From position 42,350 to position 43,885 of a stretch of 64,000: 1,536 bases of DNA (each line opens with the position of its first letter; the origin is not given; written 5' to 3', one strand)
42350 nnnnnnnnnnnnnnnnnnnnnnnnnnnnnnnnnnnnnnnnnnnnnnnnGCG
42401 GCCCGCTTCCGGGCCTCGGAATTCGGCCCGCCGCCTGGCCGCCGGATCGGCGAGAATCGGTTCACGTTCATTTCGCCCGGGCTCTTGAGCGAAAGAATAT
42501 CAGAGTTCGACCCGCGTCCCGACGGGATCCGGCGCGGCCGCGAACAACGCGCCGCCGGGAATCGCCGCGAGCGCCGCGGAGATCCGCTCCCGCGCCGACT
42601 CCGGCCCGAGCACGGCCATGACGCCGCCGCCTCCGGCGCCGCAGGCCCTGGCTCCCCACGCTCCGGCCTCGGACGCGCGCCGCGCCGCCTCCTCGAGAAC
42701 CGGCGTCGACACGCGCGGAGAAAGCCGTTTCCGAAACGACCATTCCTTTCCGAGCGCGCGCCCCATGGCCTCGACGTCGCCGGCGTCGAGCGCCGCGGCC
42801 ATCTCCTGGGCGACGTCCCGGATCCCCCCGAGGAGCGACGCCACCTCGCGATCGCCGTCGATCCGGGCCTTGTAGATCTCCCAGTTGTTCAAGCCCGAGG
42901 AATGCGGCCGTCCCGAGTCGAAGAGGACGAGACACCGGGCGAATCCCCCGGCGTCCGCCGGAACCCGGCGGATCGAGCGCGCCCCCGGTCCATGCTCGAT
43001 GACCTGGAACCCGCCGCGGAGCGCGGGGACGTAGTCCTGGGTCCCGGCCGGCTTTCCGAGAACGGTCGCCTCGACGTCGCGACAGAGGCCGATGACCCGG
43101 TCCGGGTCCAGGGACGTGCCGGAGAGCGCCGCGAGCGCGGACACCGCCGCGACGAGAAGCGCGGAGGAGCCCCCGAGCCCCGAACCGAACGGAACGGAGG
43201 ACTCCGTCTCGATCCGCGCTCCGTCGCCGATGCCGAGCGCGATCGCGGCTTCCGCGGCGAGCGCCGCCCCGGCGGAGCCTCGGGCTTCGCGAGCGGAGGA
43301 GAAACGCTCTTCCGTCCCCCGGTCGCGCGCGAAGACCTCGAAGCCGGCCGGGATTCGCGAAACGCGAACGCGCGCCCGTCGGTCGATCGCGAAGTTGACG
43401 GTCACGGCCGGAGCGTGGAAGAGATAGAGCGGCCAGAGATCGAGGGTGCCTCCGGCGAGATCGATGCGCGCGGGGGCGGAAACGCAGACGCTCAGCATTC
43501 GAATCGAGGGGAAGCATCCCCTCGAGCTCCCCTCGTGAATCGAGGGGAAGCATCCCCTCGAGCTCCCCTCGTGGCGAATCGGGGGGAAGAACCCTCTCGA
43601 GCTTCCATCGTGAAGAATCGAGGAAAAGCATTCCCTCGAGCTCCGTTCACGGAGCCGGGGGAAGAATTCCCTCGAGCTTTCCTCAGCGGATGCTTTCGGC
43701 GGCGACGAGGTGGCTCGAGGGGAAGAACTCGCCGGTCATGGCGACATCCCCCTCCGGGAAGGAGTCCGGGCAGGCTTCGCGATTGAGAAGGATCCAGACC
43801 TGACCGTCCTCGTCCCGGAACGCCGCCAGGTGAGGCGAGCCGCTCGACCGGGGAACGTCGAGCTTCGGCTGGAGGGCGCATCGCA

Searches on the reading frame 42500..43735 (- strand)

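Call 46: search_protein_families(library=pfam, proteins=[window:42500-43735:-], max_evalue=0.00001)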
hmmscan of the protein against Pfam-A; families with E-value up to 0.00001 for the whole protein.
window:42500-43735:- (411 aa): 2 families
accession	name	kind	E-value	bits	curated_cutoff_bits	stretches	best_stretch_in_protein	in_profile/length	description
PF00288.32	GHMP_kinases_N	-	1.1e-15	58.1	22.3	1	166-242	13-87/87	GHMP kinases N terminal domain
PF08544.19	GHMP_kinases_C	-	5.4e-11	43.2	21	1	312-390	1-80/85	GHMP kinases C terminal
